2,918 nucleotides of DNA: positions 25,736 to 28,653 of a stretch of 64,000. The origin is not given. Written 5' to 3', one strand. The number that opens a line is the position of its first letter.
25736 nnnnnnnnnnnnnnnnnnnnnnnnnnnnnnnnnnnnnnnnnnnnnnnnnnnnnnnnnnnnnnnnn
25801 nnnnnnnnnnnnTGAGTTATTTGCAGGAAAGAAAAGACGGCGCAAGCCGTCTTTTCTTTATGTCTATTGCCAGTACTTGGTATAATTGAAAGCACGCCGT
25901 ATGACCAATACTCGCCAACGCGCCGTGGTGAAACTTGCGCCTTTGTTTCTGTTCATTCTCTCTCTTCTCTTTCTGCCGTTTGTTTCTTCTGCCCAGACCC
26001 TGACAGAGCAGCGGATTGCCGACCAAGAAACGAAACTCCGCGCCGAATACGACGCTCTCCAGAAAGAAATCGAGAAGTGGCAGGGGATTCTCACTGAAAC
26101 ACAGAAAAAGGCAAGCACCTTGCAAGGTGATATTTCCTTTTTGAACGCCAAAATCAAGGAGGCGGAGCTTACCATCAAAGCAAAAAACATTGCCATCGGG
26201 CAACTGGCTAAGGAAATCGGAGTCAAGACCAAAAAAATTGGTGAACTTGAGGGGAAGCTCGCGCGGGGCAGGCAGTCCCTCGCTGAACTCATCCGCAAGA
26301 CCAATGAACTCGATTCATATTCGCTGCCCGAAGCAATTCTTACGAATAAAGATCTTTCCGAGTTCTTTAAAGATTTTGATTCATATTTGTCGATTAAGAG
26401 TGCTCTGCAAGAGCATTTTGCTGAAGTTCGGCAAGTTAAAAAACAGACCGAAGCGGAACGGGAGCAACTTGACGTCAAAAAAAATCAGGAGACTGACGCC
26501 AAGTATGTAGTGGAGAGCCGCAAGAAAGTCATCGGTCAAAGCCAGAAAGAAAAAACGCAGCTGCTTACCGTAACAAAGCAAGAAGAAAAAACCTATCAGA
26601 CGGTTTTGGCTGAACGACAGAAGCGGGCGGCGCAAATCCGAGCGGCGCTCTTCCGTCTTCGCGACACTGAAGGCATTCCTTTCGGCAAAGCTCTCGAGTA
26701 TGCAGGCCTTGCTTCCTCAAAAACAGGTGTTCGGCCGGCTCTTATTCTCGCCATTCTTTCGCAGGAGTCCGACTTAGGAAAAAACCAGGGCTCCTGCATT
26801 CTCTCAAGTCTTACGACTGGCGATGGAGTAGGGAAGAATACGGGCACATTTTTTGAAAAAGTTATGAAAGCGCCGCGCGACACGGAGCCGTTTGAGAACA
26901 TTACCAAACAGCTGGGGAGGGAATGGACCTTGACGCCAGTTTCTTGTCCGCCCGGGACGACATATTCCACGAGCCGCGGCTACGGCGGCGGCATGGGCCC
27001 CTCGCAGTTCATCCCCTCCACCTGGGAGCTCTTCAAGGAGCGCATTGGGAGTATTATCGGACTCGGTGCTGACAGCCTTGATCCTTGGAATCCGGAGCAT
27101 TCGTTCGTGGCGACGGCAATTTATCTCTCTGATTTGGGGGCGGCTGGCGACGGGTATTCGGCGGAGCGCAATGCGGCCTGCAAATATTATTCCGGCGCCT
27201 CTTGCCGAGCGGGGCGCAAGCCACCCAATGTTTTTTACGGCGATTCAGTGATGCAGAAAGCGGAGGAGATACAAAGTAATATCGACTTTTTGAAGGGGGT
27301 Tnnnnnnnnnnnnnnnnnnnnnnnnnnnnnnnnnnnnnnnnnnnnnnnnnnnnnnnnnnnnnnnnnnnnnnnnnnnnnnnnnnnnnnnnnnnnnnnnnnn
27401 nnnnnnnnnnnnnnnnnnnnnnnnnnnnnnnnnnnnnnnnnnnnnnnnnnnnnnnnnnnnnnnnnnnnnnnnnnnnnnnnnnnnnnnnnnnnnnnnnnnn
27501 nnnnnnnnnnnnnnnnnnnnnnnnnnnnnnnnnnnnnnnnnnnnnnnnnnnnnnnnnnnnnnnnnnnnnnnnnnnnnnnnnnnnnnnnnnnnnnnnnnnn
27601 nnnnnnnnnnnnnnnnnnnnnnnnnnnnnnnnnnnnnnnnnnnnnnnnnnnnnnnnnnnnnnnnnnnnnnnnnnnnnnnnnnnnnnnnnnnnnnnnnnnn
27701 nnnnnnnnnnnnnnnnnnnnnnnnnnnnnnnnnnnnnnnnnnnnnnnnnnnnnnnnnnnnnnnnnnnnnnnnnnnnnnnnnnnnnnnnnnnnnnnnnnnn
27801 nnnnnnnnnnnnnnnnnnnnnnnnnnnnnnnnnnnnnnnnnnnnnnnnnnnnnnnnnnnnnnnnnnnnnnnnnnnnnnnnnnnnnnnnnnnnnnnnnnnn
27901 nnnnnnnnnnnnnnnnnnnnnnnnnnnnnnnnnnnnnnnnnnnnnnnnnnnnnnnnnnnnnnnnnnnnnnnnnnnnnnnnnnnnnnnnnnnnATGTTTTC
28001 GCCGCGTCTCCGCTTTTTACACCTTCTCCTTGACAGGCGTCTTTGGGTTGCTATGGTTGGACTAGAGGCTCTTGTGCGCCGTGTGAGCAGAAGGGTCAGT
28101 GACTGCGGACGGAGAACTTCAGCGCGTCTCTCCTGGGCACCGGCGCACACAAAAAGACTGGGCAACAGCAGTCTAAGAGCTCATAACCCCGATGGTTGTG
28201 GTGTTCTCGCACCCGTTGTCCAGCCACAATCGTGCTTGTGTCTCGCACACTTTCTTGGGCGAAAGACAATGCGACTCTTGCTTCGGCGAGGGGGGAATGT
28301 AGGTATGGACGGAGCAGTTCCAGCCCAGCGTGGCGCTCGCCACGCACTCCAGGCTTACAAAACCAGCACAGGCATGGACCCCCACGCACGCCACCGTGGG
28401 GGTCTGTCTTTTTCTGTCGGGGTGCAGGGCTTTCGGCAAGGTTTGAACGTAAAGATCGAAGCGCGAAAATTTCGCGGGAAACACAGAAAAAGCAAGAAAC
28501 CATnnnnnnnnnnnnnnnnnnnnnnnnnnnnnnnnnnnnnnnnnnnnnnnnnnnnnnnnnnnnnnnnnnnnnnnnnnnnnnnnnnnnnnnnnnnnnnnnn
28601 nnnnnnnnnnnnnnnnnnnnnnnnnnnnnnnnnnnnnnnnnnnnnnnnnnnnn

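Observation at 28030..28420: Second GC-rich non-coding stretch ending in a strong terminator, lying between two copies of a palindrome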

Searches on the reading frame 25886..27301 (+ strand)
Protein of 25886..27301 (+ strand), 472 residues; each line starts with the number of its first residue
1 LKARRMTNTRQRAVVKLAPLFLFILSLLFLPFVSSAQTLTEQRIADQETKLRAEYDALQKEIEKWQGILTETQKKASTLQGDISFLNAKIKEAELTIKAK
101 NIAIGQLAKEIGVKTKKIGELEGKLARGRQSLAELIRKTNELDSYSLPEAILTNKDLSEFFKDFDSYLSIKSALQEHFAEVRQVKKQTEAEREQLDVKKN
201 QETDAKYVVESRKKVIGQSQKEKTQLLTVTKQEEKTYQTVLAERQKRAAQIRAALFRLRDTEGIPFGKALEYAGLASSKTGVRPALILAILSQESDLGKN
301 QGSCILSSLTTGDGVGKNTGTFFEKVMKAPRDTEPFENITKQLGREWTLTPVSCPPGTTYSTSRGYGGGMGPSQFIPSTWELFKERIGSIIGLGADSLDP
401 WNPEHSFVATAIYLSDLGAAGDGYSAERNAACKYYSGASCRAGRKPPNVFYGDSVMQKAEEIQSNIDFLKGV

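Call 14: find_homologous_proteins(query=window:25886-27301:+)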
Query window:25886-27301:+ (472 aa): 5408 proteins with E <= 0.001 among 8000 candidates; the best 120 are listed.
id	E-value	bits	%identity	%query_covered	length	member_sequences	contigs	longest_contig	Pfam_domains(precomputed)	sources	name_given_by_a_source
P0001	0.0e+0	1022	100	99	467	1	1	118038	-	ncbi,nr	ncbi:hypothetical protein EPN83_01540 [Patescibacteria group bacterium]|nr:MAG: hypothetical protein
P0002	1.4e-218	744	74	96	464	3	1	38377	-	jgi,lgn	-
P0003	1.7e-217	741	72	97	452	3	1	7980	-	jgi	-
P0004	7.0e-216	735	69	96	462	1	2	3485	-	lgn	-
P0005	1.5e-214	731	74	94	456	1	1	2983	PF24161.2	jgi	-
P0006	1.2e-211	721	71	96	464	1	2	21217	-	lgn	-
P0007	1.4e-211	721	69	99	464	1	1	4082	-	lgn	-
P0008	2.0e-210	717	70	96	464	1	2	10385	-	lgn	-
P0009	5.3e-209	713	70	96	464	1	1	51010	-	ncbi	-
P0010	1.8e-207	708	69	98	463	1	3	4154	PF13406.12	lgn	-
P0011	9.4e-207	705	70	96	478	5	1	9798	-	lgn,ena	-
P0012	7.5e-206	702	69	97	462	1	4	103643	PF13406.12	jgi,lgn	-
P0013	1.7e-203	694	69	94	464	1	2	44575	-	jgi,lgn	-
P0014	2.6e-203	694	68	96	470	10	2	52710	-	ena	-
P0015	5.6e-203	693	68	97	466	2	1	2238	-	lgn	-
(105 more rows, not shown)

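Call 15: search_protein_families(library=pfam, proteins=[window:25886-27301:+])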
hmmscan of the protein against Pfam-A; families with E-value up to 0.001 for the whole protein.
window:25886-27301:+ (472 aa): 2 families
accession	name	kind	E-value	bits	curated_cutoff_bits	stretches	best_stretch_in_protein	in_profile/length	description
PF13406.11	SLT_2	-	5.3e-05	23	24.3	0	276-415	80-197/292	Transglycosylase SLT domain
PF08614.16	ATG16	-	0.00081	20.1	33.7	1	40-132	61-153/200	Autophagy protein 16 (ATG16)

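Call 17: find_related_loci(query=A1, collection=genome_contigs, flank=4000)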
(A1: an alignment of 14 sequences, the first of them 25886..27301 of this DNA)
Query A1 (472 aa) in genome_contigs; peptide patterns used: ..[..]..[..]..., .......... (x = any residue, [..] = any of these).
462 stretches matched a pattern; 433 encode a relative of the query (tblastn E <= 1e-3); the best 80 are kept; 80 distinct loci.
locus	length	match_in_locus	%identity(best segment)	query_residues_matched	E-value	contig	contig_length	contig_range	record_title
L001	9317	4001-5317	76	34-472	0e+0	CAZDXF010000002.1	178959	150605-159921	MAG TPA_asm: uncultured Candidatus Saccharibacteria bacterium isolate SRP329715_co1_365 genome assembly, contig: NODE_61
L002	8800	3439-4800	68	15-472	0e+0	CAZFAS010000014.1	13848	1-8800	MAG TPA_asm: uncultured Candidatus Saccharibacteria bacterium isolate SRP278252_co2_162 genome assembly, contig: NODE_92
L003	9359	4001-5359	70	22-472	0e+0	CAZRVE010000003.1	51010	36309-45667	MAG TPA_asm: uncultured Candidatus Saccharibacteria bacterium isolate SRP302447_co1_195 genome assembly, contig: NODE_20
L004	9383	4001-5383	66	10-472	0e+0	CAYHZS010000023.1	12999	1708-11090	MAG TPA_asm: uncultured Candidatus Saccharibacteria bacterium isolate ERP119705_co18_87 genome assembly, contig: NODE_59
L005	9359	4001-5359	66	20-472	0e+0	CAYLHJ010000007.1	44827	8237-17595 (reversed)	MAG TPA_asm: uncultured Candidatus Saccharibacteria bacterium isolate SRP287051_co2_172 genome assembly, contig: NODE_18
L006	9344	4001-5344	68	20-472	0e+0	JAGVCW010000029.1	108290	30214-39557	MAG: Candidatus Paceibacterota bacterium isolate WC_11 c_000000040084, whole genome shotgun sequence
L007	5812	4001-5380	66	19-472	0e+0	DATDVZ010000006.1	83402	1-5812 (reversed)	MAG TPA_asm: Candidatus Paceibacterota bacterium isolate SMAG_U8097 k141_687460, whole genome shotgun sequence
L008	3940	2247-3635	65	14-472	0e+0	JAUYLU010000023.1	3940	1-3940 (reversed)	MAG: bacterium isolate C24_metabat.bin.53 C24_k141_905102, whole genome shotgun sequence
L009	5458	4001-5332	66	28-472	0e+0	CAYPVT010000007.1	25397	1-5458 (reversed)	MAG TPA_asm: uncultured Candidatus Saccharibacteria bacterium isolate SRP062349_co2_260 genome assembly, contig: NODE_10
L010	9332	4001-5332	65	28-472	0e+0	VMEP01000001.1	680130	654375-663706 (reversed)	MAG: Parcubacteria group bacterium LiPW_30 LiPW30_scaffold_20, whole genome shotgun sequence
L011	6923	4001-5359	68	20-472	0e+0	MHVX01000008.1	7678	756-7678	MAG: Candidatus Zambryskibacteria bacterium RIFCSPHIGHO2_12_FULL_43_12b rifcsphigho2_12_scaffold_18541, whole genome sho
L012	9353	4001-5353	68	20-470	0e+0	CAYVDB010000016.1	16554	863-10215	MAG TPA_asm: uncultured Candidatus Saccharibacteria bacterium isolate SRP287051_co2_78 genome assembly, contig: NODE_647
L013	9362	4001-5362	65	16-472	0e+0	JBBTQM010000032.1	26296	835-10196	MAG: Patescibacteria group bacterium isolate H43-bin055_1 H43_bin055_1_000000000032, whole genome shotgun sequence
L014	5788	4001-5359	67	19-472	0e+0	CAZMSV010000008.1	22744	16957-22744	MAG TPA_asm: uncultured Candidatus Saccharibacteria bacterium isolate SRP128246_co1_548 genome assembly, contig: NODE_43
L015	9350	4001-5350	68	22-472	0e+0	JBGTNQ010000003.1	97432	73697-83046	MAG: Candidatus Paceibacteria bacterium isolate JTS-RE391 k141_6850900, whole genome shotgun sequence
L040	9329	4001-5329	55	20-466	2e-170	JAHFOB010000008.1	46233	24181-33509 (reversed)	MAG: Candidatus Zambryskiibacteriota bacterium isolate nzgw494 NODE_281_length_46234_cov_3.873029, whole genome shotgun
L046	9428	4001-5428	56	2-466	4e-168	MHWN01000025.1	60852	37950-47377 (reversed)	MAG: Candidatus Zambryskibacteria bacterium RIFCSPLOWO2_02_FULL_39_26 rifcsplowo2_02_scaffold_926, whole genome shotgun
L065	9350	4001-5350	53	14-466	2e-158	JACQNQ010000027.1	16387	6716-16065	MAG: Candidatus Zambryskibacteria bacterium isolate NC_groundwater_1259_Ag_S-0.1um_40_87 S_p1_S3_coassembly_k141_1579497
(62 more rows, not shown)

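Call 32: find_encoding_contigs(protein=P0002, flank=3500, max_places=3)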
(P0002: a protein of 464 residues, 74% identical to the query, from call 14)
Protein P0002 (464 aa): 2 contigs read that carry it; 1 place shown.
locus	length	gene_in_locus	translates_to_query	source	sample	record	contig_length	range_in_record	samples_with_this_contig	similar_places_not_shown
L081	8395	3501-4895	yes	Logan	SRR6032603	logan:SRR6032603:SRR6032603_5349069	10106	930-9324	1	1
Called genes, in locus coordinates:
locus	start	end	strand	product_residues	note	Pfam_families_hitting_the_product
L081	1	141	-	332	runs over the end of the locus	PF00294:PfkB, PF08543:Phos_pyr_kin (weak)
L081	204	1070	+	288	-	PF01116:F_bP_aldolase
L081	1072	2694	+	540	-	PF01565:FAD_binding_4, PF02913:FAD-oxidase_C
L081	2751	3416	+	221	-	PF01386:Ribosomal_L25p, PF14693:Ribosomal_TL5_C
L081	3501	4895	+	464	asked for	-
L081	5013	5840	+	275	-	-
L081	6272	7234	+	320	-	PF03462:PCRF, PF00472:RF-1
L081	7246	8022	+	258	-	PF00318:Ribosomal_S2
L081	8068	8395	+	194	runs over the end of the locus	PF25025:EF-Ts_N (weak), PF00889:EF_TS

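Call 33: find_encoding_contigs(protein=P0003, flank=3500, max_places=3)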
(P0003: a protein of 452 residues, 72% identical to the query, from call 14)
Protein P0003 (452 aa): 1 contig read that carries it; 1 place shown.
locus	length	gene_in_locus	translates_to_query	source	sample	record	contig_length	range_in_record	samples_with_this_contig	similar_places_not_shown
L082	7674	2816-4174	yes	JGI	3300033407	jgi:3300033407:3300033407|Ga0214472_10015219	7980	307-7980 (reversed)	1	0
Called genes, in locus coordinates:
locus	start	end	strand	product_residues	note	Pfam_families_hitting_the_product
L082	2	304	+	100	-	?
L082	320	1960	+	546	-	PF01565:FAD_binding_4, PF02913:FAD-oxidase_C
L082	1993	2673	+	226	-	PF01386:Ribosomal_L25p, PF14693:Ribosomal_TL5_C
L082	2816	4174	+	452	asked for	-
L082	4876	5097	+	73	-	PF01197:Ribosomal_L31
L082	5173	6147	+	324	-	PF03462:PCRF, PF00472:RF-1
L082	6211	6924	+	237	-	PF00318:Ribosomal_S2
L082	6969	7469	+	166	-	PF25025:EF-Ts_N (weak), PF00889:EF_TS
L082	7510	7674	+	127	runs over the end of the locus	-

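Call 34: find_encoding_contigs(protein=P0006, flank=3500, max_places=3)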
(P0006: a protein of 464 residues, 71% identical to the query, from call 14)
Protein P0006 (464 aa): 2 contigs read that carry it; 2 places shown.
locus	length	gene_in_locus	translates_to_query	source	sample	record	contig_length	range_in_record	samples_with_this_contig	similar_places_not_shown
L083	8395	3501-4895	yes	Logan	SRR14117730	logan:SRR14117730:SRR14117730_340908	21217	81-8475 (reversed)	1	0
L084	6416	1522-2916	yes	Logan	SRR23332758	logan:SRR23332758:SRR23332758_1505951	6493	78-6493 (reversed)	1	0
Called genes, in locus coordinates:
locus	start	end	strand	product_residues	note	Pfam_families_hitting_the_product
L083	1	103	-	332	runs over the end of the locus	PF00294:PfkB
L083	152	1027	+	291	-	PF01116:F_bP_aldolase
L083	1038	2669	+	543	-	PF01565:FAD_binding_4, PF02913:FAD-oxidase_C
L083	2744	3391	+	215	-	PF01386:Ribosomal_L25p, PF14693:Ribosomal_TL5_C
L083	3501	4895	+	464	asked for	-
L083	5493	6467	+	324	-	PF03462:PCRF, PF00472:RF-1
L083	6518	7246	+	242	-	PF00318:Ribosomal_S2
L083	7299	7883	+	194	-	PF00889:EF_TS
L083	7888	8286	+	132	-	-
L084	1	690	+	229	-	?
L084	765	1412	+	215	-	PF01386:Ribosomal_L25p, PF14693:Ribosomal_TL5_C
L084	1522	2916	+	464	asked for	-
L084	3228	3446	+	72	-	PF01197:Ribosomal_L31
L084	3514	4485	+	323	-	PF03462:PCRF, PF00472:RF-1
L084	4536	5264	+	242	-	PF00318:Ribosomal_S2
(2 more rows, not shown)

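Call 66: find_related_loci(query=A1, collection=metagenome_contigs, flank=3000)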
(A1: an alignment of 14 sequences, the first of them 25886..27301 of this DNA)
Query A1 (472 aa) in metagenome_contigs; peptide patterns used: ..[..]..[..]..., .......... (x = any residue, [..] = any of these).
588 stretches matched a pattern; 512 encode a relative of the query (tblastn E <= 1e-3); the best 80 are kept; 80 distinct loci.
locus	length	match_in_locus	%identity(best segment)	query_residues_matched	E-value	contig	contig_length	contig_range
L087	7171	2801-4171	71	12-472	0e+0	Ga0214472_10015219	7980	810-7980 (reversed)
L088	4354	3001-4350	71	21-472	0e+0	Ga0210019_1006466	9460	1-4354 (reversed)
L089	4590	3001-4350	71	21-472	0e+0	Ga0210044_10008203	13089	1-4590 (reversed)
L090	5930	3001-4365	69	14-472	0e+0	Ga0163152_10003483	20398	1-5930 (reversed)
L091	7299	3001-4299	68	39-472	0e+0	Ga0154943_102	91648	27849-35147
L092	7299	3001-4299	68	39-472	0e+0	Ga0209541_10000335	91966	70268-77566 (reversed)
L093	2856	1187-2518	66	28-472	0e+0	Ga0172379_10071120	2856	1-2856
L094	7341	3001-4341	69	27-472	0e+0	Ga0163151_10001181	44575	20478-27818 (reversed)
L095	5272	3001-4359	68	20-472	0e+0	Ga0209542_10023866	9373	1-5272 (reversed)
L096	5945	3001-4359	68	20-472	0e+0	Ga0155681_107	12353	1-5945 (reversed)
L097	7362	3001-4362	65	16-472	0e+0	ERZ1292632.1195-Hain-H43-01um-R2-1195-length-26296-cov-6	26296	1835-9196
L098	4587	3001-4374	66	22-472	0e+0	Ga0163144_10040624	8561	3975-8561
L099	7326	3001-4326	66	28-472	0e+0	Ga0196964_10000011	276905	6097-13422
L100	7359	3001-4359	67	19-472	0e+0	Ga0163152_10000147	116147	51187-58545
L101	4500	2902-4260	67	19-472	0e+0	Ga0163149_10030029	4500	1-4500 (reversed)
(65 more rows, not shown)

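Call 95: search_protein_families(library=pfam, max_evalue=0.01, proteins=[L046:1239-1673:+, L046:1789-2658:+, L065:10-435:+, L040:750-1178:+])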
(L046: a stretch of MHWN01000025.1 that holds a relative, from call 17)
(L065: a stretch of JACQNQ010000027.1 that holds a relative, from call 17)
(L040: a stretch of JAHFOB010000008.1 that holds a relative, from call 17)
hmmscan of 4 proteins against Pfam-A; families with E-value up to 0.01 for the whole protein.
L046:1239-1673:+ (145 aa): 1 family
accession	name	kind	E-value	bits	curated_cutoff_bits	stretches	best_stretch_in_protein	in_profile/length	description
PF01371.25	Trp_repressor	-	2.7e-05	24.6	27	1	19-84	4-70/88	Trp repressor protein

L046:1789-2658:+ (290 aa): 4 families
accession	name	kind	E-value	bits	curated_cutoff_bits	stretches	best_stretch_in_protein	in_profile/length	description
PF01116.26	F_bP_aldolase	-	3.8e-81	273.1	25.5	1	5-288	2-273/277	Fructose-bisphosphate aldolase class-II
PF02581.23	TMP-TENI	-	1.5e-05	24.9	27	0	84-137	12-65/180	Thiamine monophosphate synthase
PF05690.20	ThiG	-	0.00019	21.3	23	0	64-132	165-231/247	Thiazole biosynthesis protein ThiG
PF00977.27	His_biosynth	-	0.0034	17.3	23.6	0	198-243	60-104/228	Histidine biosynthesis protein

L065:10-435:+ (142 aa): 1 family
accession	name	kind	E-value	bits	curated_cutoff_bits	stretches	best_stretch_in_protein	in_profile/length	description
PF01371.25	Trp_repressor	-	8.2e-06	26.2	27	1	19-86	4-72/88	Trp repressor protein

L040:750-1178:+ (143 aa): 1 family
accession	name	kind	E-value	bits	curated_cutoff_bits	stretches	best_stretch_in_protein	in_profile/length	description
PF01371.25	Trp_repressor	-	4.1e-06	27.2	27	1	19-83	4-69/88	Trp repressor protein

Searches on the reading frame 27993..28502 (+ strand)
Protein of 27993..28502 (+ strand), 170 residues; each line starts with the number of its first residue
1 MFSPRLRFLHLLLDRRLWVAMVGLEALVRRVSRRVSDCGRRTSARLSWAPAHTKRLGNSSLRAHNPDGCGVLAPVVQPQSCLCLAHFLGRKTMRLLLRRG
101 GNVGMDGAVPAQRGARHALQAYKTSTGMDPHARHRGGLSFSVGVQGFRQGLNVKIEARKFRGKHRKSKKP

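Call 15: search_protein_families(library=pfam, proteins=[window:27993-28502:+])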
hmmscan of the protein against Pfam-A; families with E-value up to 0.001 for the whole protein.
window:27993-28502:+ (170 aa): 0 families

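Call 55: search_protein_representatives(protein=window:27993-28502:+)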
Query: 170 residues. Proteins with E-value up to 0.001 (for the whole library): 2; up to 1e-10: 1; up to 1e-30: 1. The best 2 are listed.
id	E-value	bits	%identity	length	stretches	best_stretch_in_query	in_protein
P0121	1.7e-108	376.7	100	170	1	1-170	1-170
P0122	1.2e-04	38.8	33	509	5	124-162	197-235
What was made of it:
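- On Protein-coding gene or pseudogene: The 170-aa ORF matches only itself among 1.84 billion representative proteins (call 55).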

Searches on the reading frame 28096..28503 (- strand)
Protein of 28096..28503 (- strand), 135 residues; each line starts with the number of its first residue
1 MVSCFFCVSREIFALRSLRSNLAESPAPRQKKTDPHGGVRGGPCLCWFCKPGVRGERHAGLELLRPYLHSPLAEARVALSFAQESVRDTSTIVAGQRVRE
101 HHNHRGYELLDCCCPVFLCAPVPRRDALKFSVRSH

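Call 15: search_protein_families(library=pfam, proteins=[window:28096-28503:-])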
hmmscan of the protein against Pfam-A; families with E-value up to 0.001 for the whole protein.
window:28096-28503:- (135 aa): 0 families

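Call 59: find_homologous_proteins(query=window:28096-28500:-)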
Query window:28096-28500:- (134 aa): 1 proteins with E <= 0.001 among 190 candidates.
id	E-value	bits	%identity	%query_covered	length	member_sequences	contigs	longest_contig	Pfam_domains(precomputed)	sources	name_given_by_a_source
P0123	2.1e-87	308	100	100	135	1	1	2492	-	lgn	-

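Call 61: find_encoding_contigs(protein=P0123, flank=4000, max_places=10)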
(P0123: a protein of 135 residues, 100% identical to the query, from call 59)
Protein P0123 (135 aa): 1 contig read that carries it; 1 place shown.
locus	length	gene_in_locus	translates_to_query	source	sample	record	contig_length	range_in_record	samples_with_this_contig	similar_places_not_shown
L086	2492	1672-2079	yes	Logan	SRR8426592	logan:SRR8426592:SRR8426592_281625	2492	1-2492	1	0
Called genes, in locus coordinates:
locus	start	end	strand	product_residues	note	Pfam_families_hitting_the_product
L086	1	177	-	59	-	?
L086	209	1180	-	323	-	PF03462:PCRF, PF00472:RF-1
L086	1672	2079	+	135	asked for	-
